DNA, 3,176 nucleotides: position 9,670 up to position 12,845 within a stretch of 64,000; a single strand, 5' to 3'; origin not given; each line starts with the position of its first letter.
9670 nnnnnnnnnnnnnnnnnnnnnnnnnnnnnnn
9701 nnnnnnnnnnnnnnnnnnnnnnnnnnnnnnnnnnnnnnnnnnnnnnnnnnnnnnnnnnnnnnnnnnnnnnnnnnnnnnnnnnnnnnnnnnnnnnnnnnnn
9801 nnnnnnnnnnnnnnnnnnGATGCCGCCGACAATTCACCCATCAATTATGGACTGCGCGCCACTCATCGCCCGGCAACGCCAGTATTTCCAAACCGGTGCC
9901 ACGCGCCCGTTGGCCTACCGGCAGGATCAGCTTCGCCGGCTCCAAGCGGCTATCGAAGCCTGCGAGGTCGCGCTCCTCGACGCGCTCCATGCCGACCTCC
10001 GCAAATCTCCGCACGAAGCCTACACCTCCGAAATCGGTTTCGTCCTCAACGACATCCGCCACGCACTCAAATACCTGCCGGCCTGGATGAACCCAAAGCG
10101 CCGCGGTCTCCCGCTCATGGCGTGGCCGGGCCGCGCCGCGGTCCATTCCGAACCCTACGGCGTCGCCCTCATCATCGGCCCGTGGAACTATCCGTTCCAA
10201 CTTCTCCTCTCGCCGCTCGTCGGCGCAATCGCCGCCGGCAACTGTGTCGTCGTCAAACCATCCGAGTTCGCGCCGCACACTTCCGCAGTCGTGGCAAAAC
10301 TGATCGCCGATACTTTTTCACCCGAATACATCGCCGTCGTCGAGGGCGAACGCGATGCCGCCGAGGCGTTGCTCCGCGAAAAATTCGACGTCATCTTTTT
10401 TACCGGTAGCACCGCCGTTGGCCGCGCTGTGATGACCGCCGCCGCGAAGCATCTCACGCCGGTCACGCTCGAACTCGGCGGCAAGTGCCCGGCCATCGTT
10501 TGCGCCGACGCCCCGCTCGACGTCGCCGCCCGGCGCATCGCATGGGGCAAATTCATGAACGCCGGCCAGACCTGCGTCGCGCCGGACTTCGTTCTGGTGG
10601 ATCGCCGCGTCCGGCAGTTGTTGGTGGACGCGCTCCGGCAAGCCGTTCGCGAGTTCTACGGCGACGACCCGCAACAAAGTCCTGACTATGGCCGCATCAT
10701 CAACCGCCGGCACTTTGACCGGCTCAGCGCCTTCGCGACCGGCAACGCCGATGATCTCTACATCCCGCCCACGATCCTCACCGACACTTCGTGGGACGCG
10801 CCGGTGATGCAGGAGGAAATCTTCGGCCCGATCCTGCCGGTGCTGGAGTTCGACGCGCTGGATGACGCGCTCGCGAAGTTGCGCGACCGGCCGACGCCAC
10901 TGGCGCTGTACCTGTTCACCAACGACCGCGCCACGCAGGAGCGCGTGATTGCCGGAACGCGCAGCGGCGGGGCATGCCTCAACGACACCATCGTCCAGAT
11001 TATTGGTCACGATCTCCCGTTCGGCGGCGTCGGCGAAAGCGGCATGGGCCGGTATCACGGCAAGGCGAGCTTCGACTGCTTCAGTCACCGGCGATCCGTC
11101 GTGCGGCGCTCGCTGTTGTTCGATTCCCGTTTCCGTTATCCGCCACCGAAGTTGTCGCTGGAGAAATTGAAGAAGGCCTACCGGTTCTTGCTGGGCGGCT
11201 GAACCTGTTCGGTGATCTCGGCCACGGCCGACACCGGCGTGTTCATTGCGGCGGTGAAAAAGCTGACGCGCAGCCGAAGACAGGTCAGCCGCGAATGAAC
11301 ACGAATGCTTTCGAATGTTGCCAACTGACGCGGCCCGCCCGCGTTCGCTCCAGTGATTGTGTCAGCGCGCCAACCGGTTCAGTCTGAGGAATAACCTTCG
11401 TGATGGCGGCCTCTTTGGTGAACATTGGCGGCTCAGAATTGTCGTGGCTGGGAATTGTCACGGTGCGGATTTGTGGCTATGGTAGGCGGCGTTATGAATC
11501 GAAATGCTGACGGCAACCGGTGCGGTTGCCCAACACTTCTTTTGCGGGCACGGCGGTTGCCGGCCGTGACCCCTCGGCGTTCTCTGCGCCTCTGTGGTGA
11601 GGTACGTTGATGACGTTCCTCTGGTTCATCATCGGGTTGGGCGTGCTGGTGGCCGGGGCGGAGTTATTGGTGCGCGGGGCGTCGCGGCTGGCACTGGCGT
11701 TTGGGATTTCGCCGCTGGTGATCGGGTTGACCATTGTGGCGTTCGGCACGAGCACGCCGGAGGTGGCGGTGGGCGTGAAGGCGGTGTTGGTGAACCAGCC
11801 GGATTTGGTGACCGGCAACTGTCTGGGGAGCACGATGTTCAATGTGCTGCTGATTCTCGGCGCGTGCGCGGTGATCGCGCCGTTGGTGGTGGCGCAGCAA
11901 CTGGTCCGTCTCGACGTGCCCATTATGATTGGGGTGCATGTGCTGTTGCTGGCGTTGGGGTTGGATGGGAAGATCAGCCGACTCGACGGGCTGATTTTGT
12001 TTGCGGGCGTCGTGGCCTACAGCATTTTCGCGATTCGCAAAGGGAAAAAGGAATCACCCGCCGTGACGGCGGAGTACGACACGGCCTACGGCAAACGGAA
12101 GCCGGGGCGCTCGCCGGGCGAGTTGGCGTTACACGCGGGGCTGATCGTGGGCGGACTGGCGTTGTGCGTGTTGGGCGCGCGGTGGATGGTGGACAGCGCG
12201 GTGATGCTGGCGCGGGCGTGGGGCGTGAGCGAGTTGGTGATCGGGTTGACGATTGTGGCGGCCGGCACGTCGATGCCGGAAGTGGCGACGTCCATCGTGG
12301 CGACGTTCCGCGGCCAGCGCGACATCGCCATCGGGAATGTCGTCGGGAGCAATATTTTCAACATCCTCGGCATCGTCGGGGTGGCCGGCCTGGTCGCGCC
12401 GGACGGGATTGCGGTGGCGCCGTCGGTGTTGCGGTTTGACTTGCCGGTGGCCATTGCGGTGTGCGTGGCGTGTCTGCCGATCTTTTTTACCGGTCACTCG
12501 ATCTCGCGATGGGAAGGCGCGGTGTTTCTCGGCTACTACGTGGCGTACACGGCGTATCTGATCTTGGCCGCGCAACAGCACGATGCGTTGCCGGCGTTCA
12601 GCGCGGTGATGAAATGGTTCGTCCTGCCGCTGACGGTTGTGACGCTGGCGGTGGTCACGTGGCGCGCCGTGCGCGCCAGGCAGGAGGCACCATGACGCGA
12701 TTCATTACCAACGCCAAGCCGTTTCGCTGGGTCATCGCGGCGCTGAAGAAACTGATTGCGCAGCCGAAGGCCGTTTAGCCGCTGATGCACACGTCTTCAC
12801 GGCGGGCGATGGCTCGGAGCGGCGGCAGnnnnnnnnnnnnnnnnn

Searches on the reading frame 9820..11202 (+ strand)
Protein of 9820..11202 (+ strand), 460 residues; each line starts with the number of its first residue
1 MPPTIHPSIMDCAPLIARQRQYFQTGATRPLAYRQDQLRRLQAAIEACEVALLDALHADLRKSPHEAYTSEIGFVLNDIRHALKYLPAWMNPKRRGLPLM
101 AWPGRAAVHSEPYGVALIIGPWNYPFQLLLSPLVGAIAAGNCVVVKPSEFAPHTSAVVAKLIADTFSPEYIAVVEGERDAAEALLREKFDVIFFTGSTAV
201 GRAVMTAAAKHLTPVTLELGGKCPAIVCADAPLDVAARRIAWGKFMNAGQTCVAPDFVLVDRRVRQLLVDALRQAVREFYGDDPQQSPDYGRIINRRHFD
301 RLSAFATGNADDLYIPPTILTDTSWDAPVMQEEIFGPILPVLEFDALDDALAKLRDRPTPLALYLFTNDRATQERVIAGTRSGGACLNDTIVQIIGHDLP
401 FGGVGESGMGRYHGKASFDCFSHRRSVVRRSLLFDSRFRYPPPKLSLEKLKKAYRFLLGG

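Call 18: search_protein_families(library=pfam, proteins=[window:9820-11202:+], max_evalue=0.001)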
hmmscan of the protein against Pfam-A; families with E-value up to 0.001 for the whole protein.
window:9820-11202:+ (460 aa): 2 families
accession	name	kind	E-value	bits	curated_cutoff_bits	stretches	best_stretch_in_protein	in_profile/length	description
PF00171.27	Aldedh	-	1.6e-87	294.4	23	1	16-427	35-461/461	Aldehyde dehydrogenase family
PF05893.19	LuxC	-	0.00014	21.4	21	1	112-274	88-261/401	Acyl-CoA reductase (LuxC)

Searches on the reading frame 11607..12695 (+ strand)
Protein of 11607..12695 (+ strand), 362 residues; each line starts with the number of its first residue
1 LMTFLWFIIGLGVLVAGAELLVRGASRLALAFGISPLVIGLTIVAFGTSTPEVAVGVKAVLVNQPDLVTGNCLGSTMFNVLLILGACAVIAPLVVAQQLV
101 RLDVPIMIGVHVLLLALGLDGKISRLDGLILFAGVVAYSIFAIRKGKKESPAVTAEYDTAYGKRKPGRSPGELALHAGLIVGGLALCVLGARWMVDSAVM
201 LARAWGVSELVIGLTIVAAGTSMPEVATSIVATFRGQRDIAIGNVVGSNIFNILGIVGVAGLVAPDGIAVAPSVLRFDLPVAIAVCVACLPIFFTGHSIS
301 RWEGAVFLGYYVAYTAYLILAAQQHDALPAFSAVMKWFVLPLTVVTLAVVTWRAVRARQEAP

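Call 18: search_protein_families(library=pfam, proteins=[window:11607-12695:+], max_evalue=0.001)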
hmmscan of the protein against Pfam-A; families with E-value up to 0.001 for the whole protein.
window:11607-12695:+ (362 aa): 1 family
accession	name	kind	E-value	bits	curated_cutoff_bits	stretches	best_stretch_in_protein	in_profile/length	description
PF01699.29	Na_Ca_ex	-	5.5e-68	228.1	24.9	2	177-319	3-150/151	Sodium/calcium exchanger protein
